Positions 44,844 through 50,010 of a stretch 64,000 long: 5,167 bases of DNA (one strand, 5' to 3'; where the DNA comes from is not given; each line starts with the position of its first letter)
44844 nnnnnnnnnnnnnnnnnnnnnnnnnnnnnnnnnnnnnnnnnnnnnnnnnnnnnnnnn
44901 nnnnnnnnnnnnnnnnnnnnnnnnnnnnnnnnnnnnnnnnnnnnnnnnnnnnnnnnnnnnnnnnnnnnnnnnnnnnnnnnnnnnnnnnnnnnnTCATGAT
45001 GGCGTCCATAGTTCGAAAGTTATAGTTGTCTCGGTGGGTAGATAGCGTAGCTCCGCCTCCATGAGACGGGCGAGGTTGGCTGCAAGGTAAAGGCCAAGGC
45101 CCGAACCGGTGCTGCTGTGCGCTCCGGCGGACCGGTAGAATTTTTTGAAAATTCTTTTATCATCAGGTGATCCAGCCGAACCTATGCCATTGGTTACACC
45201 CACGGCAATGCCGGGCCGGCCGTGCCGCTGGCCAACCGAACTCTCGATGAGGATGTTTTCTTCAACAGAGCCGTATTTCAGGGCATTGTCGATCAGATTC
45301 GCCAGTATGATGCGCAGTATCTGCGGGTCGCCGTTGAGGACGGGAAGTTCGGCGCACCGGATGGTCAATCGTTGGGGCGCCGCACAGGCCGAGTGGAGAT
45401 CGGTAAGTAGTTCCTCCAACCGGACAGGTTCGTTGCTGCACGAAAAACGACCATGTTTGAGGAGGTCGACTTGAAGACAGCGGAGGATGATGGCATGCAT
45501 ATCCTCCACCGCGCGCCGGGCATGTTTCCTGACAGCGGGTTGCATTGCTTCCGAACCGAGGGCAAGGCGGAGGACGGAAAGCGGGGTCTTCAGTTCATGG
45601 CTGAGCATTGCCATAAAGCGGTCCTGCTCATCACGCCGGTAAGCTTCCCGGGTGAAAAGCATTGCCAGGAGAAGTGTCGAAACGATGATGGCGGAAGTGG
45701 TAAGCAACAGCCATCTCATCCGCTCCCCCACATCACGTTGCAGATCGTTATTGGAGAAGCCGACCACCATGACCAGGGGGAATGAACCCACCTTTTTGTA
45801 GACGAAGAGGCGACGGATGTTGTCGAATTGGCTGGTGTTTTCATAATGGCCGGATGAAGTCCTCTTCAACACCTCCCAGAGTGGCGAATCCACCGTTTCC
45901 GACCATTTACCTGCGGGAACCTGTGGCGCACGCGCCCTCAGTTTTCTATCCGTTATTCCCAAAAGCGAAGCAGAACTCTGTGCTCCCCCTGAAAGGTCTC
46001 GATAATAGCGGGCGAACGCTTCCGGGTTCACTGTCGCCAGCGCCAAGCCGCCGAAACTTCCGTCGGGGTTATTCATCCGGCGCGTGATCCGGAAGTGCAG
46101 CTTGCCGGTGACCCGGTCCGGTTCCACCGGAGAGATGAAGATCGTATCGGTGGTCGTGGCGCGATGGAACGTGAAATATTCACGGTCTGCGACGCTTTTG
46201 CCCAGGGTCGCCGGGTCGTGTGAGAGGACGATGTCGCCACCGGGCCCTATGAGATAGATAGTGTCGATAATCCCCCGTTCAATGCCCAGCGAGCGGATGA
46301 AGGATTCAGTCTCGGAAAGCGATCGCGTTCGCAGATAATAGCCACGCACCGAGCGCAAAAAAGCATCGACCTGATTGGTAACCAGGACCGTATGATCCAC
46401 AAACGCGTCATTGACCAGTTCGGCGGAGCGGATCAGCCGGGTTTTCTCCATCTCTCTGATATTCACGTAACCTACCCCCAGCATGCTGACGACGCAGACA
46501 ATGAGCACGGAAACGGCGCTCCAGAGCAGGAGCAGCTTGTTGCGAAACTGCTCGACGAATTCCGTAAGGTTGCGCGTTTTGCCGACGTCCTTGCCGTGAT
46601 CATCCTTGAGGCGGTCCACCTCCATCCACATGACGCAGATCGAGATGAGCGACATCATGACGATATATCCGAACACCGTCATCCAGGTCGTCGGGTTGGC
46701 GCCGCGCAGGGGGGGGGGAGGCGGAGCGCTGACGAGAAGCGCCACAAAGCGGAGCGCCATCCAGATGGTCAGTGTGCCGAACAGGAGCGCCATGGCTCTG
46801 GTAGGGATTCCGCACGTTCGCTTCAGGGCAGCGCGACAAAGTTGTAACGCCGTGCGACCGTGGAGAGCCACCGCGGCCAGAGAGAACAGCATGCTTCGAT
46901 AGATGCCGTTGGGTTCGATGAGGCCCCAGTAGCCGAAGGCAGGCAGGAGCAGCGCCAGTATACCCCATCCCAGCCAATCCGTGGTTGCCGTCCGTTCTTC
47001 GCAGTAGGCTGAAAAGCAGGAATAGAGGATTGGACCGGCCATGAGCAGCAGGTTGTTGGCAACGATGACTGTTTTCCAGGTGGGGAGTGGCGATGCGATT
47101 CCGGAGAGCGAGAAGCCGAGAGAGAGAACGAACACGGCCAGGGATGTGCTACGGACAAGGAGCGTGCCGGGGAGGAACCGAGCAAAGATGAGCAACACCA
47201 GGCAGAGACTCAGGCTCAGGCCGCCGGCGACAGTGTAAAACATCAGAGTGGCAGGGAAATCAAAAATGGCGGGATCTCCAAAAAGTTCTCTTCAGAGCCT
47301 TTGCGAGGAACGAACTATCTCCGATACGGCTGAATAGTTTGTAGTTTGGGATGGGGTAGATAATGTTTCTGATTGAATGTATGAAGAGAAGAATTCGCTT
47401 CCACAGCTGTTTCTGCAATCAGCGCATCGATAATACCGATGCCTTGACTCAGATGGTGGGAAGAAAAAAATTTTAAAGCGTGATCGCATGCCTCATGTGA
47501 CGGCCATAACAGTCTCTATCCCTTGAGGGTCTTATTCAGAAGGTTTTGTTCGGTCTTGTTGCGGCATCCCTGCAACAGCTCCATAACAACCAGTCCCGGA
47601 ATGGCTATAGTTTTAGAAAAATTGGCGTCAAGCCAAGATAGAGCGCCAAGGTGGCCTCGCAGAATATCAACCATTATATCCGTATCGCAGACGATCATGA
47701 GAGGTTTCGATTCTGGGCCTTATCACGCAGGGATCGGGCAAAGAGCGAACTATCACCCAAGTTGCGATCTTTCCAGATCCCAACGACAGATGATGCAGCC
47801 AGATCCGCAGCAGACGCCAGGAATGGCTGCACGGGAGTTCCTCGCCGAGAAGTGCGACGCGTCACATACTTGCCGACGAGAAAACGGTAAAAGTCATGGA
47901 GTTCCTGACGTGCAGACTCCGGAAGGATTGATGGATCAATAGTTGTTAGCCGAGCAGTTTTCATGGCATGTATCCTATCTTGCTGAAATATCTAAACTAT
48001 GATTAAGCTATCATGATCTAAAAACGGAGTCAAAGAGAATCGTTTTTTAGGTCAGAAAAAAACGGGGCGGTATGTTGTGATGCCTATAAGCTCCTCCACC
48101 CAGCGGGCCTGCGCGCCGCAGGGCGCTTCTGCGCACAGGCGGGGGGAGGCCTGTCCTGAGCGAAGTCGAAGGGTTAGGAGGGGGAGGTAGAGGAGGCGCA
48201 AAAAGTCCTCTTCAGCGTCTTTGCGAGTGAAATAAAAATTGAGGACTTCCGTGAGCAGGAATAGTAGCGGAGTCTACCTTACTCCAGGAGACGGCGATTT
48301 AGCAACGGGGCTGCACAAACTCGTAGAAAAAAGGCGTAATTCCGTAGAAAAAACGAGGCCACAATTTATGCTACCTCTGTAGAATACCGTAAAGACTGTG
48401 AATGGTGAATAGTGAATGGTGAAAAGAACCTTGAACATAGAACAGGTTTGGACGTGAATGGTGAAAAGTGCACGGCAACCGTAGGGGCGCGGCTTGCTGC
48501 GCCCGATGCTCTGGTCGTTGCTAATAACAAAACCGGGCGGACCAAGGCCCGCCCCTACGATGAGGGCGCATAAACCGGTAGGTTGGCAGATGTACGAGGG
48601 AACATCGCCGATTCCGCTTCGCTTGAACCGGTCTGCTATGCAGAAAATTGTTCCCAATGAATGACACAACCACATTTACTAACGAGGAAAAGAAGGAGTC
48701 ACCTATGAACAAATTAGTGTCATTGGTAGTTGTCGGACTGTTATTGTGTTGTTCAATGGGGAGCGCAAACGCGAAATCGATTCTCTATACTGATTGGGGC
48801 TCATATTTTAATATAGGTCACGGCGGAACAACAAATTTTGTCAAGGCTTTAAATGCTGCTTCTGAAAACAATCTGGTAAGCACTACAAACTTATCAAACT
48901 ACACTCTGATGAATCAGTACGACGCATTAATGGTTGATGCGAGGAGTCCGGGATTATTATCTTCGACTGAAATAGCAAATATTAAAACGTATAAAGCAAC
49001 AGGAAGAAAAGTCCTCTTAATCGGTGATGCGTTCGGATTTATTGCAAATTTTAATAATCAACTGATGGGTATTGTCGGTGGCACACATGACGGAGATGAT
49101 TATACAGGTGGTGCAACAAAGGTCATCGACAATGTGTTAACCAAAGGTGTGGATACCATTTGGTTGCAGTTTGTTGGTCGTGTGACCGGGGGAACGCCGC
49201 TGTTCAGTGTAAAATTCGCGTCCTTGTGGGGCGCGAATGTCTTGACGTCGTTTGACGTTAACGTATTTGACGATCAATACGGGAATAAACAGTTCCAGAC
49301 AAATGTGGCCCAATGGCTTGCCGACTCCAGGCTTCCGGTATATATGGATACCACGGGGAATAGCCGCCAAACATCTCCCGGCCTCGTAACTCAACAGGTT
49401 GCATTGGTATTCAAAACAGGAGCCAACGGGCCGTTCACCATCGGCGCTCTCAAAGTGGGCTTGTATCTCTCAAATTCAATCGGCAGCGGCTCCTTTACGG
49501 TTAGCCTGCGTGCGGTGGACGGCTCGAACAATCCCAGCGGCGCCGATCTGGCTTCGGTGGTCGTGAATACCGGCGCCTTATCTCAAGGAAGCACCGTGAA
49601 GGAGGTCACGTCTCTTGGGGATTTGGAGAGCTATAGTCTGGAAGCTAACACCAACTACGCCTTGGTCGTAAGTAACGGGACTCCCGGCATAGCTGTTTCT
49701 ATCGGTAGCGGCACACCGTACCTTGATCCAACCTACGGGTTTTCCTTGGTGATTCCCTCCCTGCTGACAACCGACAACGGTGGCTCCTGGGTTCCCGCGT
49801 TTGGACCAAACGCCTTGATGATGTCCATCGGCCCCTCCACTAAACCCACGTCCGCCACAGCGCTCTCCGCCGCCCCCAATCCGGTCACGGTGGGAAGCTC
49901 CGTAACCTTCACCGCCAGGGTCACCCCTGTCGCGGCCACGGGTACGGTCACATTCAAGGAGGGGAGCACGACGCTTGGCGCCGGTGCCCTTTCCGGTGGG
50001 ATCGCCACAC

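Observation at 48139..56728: Tandemly duplicated two-gene surface module: a head-variable secreted protein plus a small PEP-CTERM partner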

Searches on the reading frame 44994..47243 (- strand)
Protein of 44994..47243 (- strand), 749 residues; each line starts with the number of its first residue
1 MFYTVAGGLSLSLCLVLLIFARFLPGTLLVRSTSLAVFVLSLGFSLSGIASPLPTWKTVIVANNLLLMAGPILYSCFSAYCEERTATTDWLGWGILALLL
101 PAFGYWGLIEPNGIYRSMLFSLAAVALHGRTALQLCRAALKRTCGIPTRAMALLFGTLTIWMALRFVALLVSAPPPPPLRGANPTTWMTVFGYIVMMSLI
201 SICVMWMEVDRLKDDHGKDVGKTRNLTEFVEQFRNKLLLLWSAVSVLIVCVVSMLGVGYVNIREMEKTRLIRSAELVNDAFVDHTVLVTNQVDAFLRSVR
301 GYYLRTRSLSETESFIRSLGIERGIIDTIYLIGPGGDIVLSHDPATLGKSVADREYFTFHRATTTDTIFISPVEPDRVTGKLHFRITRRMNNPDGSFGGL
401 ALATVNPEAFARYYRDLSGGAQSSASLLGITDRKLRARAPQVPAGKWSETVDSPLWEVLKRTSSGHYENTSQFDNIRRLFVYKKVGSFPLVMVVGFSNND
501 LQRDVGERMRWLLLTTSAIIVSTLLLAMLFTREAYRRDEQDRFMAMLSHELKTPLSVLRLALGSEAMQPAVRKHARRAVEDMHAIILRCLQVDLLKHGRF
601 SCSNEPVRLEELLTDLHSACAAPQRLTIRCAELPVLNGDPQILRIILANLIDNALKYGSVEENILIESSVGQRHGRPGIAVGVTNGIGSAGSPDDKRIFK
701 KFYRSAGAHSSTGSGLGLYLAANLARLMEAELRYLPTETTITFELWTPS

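Call 8: search_protein_families(library=pfam, proteins=[window:44994-47243:-], max_evalue=0.001)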
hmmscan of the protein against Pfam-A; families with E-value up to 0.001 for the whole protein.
window:44994-47243:- (749 aa): 5 families
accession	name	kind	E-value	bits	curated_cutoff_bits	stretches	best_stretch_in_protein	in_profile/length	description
PF02518.31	HATPase_c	-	4e-12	47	26.4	1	638-745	1-107/111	Histidine kinase-, DNA gyrase B-, and HSP90-like ATPase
PF22588.2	dCache_1_like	-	2.8e-09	37.5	27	1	409-494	3-88/89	Histidine kinase sensor domain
PF00512.31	HisKA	-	2.1e-06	28.1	26.9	1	540-587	2-48/66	His Kinase A (phospho-acceptor) domain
PF02743.24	dCache_1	-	6.5e-05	23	45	1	274-493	34-238/240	Cache domain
PF04341.17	DUF485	-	0.00043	20.6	28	0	489-538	30-80/88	Protein of unknown function, DUF485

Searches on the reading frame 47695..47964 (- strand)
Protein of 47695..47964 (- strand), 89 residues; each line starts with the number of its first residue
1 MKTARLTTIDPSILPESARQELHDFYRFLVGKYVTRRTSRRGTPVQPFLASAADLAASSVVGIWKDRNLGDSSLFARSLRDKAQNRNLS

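Call 8: search_protein_families(library=pfam, proteins=[window:47695-47964:-], max_evalue=0.001)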
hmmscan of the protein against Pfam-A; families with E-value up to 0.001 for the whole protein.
window:47695-47964:- (89 aa): 1 family
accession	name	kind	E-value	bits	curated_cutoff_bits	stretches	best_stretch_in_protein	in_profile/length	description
PF10047.15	DUF2281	-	0.00023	22.2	26.5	1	14-66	9-46/64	Protein of unknown function (DUF2281)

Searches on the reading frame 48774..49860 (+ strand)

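Call 77: search_protein_families(library=pfam, proteins=[window:48774-49860:+], max_evalue=10)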
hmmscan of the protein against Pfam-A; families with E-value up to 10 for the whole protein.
window:48774-49860:+ (362 aa): 0 families
